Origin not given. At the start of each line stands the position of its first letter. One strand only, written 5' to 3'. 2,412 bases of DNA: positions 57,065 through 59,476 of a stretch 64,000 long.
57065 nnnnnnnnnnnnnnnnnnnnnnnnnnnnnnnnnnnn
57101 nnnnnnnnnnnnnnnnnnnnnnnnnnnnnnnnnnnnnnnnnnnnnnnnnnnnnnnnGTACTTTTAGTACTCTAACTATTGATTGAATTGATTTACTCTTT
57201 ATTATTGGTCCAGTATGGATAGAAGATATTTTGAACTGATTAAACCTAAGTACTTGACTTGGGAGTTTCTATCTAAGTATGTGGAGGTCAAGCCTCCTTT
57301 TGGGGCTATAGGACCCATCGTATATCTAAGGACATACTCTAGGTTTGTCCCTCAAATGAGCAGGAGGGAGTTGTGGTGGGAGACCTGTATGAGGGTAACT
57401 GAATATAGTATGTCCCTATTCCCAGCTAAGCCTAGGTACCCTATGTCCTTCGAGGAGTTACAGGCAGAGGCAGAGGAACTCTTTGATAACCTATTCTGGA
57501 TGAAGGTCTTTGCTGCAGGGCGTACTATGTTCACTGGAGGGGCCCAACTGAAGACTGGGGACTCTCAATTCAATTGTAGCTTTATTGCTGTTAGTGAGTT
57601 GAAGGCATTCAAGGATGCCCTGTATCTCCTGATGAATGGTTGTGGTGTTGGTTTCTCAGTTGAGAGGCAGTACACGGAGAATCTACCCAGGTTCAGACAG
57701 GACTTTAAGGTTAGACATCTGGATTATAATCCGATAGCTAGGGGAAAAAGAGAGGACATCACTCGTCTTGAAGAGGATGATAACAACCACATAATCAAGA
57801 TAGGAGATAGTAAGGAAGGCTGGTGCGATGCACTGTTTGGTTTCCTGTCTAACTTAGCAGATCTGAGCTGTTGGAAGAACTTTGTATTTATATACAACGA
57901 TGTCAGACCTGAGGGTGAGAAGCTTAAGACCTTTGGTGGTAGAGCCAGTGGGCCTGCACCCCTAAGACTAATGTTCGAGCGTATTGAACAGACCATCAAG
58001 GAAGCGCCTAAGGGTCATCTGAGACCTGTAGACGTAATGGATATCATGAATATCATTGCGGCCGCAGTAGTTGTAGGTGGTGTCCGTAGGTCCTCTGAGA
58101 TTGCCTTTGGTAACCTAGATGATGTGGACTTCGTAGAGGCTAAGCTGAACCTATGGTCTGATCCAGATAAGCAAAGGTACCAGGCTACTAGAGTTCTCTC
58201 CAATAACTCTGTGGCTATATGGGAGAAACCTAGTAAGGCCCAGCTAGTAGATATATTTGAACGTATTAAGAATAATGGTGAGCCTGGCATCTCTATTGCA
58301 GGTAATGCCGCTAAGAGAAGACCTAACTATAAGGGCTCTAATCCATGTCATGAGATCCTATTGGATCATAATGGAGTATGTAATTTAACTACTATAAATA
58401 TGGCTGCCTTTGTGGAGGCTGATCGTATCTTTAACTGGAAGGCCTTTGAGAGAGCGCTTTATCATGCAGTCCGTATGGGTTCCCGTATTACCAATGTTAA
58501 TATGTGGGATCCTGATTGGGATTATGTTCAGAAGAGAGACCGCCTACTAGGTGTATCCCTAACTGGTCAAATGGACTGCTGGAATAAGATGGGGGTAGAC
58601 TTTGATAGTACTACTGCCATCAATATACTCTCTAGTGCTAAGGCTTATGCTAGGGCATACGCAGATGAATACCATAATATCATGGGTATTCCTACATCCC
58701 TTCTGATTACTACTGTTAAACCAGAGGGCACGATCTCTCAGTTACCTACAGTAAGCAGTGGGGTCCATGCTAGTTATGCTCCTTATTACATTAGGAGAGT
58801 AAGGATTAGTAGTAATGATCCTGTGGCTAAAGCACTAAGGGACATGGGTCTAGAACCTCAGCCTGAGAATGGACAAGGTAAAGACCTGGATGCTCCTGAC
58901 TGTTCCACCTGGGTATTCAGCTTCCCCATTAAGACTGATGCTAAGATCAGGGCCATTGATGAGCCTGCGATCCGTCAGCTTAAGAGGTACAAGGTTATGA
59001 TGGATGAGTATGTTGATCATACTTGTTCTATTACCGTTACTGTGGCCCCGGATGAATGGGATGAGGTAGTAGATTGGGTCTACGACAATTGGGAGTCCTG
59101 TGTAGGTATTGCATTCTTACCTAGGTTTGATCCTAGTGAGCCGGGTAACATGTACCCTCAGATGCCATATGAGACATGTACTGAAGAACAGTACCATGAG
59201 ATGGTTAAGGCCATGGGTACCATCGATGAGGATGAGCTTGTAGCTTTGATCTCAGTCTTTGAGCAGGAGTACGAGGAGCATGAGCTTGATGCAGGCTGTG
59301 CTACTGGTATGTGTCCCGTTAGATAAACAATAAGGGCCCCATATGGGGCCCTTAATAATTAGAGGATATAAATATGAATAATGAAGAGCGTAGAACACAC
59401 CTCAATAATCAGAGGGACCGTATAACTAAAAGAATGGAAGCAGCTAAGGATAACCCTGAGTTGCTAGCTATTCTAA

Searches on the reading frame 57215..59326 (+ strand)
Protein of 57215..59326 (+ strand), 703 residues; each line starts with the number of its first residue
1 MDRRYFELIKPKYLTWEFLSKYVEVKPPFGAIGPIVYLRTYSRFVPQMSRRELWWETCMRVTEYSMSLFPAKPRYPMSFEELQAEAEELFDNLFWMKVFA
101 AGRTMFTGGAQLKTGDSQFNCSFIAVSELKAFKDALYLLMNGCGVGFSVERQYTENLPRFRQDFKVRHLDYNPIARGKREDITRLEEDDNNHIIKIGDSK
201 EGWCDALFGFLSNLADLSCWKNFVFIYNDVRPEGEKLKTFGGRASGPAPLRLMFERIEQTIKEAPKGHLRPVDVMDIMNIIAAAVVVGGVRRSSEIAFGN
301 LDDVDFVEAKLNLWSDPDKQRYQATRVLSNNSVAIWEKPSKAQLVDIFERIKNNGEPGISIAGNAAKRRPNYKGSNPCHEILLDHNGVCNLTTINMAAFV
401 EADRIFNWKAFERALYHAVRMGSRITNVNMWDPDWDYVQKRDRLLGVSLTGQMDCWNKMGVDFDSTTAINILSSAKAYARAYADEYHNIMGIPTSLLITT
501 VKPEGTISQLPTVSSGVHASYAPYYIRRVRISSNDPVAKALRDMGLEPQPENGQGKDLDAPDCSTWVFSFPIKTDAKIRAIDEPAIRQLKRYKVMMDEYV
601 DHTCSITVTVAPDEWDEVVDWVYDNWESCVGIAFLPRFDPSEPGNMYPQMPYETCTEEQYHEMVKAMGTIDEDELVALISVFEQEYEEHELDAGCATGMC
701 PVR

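Call 7: search_protein_families(library=phrogs, proteins=[window:57215-59326:+])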
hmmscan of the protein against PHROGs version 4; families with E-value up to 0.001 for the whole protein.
window:57215-59326:+ (703 aa): 2 families
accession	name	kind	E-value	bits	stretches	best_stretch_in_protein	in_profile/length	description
phrog_367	-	DNA, RNA and nucleotide metabolism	2.4e-177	592.3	1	18-703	20-697/701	ribonucleotide reductase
phrog_84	-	DNA, RNA and nucleotide metabolism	2.3e-10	40.2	1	322-472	430-588/975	ribonucleoside-diphosphate reductase large subunit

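Call 18: search_dna_similar(query=window:57215-59326:+, collection=phages, mode=protein, max_rows=15)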
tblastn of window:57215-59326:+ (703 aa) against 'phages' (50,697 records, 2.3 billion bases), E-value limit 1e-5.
Records with a match: 1222; places in all: 1222; records where one place covers at least 80% of the query: 1209.
Best place of each record, by identity: <60% 1222.
By first word of the organism name: Mycobacterium 709; Streptomyces 301; Rhodococcus 47; Gordonia 28; Roseobacter 23; Pseudomonas 15; Thermus 13; Synechococcus 11; Nodularia 9; Sinorhizobium 8; and 26 more.
By host as written in the record: Mycobacterium smegmatis mc2 155 524; Mycobacterium smegmatis mc#155 96; Streptomyces griseus ATCC 10137 82; Streptomyces lividans JI 1326 58; Rhodococcus erythropolis RIA 643 37; - 36; Mycobacterium smegmatis mc2155 30; Gordonia terrae 3612 24; and 114 more.
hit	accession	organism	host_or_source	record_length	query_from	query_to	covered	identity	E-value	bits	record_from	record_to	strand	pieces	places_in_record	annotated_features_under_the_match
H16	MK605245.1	Nodularia phage vB_NspS-kac68v161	Nodularia spumigena kac68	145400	5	703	99%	47.6%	2e-90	607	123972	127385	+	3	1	intein-containing RnR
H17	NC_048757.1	Nodularia phage vB_NspS-kac68v161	Nodularia spumigena kac68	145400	5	703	99%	47.6%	2e-90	607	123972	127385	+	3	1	ribonucleotide reductase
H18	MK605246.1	Nodularia phage vB_NspS-kac68v162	Nodularia spumigena kac68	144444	5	703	99%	47.6%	2e-90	607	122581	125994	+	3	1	intein-containing RnR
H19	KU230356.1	Nodularia phage vB_NpeS-2AV2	Nodularia sp. AV2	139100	3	703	100%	47.3%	2e-90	602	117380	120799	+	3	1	RnR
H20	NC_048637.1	Nodularia phage vB_NpeS-2AV2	Nodularia sp. AV2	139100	3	703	100%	47.3%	2e-90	602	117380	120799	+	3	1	ribonucleotide reductase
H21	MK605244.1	Nodularia phage vB_NspS-kac65v162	Nodularia spumigena KAC65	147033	5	703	99%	47.1%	5e-89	601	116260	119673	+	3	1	intein-containing RnR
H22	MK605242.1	Nodularia phage vB_NspS-kac65v151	Nodularia spumigena KAC65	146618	5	703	99%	47.1%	6e-89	601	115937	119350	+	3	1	intein-containing RnR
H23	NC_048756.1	Nodularia phage vB_NspS-kac65v151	Nodularia spumigena KAC65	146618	5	703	99%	47.1%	6e-89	601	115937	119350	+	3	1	ribonucleotide reductase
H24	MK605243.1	Nodularia phage vB_NspS-kac65v161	Nodularia spumigena KAC65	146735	5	703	99%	47.1%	6e-89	601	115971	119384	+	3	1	intein-containing RnR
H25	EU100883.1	Thermus phage P23-45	Thermus thermophilus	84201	32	703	96%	40.6%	6e-121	404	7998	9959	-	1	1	ribonucleoside-triphosphate reductase | C5 cytosine-specific DNA methylase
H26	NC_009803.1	Thermus phage P23-45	Thermus thermophilus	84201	32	703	96%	40.6%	6e-121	404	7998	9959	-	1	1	ribonucleotide reductase | DNA methyltransferase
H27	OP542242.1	Thermus phage P23-45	Thermus thermophilus HB8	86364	32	703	96%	40.6%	6e-121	404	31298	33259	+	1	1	hypothetical protein (x2)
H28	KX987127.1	Thermus phage G20c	Thermus thermophilus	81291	32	703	96%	40.5%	1e-59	410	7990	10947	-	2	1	ribonucleoside-triphosphate reductase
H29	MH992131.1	Thermus phage TSP4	Thermus sp. TC4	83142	25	703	97%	39.8%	2e-61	455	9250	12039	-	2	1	ribonucleoside-triphosphate reductase (x2)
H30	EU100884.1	Thermus phage P74-26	Thermus thermophilus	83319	32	703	96%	40.1%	3e-121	405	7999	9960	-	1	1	ribonucleoside-triphosphate reductase | C5 cytosine-specific DNA methylase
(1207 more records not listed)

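Call 44: find_related_loci(query=window:57215-59326:+, collection=viral_contigs, flank=10000)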
Query window:57215-59326:+ (703 aa) in viral_contigs; peptide patterns used: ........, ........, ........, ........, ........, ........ (x = any residue, [..] = any of these).
No stretch of DNA in the collection matches any of the patterns.

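Call 45: find_homologous_proteins(query=window:57215-59326:+, max_evalue=1e-50)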
Query window:57215-59326:+ (703 aa): 7928 proteins with E <= 1e-50 among 8000 candidates; the best 120 are listed.
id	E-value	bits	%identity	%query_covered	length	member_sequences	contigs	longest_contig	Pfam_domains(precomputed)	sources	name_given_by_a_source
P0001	0.0e+0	1663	100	100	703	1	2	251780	PF02867.21,PF17975.7,PF21995.2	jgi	jgi:adenosylcobalamin-dependent ribonucleoside-triphosphate reductase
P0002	2.0e-256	871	56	100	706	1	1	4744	PF02867.21,PF17975.7,PF21995.2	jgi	jgi:ribonucleoside-diphosphate reductase alpha chain/ribonucleoside-triphosphate reductase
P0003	4.1e-256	870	56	100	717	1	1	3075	PF02867.21,PF17975.7,PF21995.2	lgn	-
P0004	2.2e-255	867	56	100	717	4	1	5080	PF02867.21,PF17975.7,PF21995.2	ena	-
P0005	7.8e-255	866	55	100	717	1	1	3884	PF02867.21,PF17975.7,PF21995.2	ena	-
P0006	4.3e-254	863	56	100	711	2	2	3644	PF02867.21,PF17975.7,PF21995.2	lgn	-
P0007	4.9e-254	863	56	100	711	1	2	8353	PF02867.21,PF17975.7,PF21995.2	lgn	-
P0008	9.7e-253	859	55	100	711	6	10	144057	PF02867.21,PF17975.7,PF21995.2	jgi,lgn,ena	jgi:adenosylcobalamin-dependent ribonucleoside-triphosphate reductase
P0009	1.2e-250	852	55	54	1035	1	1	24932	PF02867.21,PF17975.7,PF21995.2,PF14528.12,PF14890.12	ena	-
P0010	1.6e-250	851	55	100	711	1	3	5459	PF02867.21,PF17975.7,PF21995.2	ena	-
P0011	1.6e-249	848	55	100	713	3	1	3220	PF02867.21,PF17975.7,PF21995.2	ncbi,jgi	jgi:adenosylcobalamin-dependent ribonucleoside-triphosphate reductase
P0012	1.2e-248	845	55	54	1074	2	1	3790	PF02867.21,PF17975.7,PF21995.2,PF14528.12,PF14890.12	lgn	-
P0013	1.1e-247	842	52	55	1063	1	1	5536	PF02867.21,PF17975.7,PF21995.2,PF14528.12,PF14890.12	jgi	-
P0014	4.9e-246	837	53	55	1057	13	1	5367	PF02867.21,PF17975.7,PF21995.2,PF14528.12,PF14890.12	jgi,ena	-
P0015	1.6e-245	835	55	100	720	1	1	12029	PF02867.21,PF17975.7,PF21995.2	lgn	-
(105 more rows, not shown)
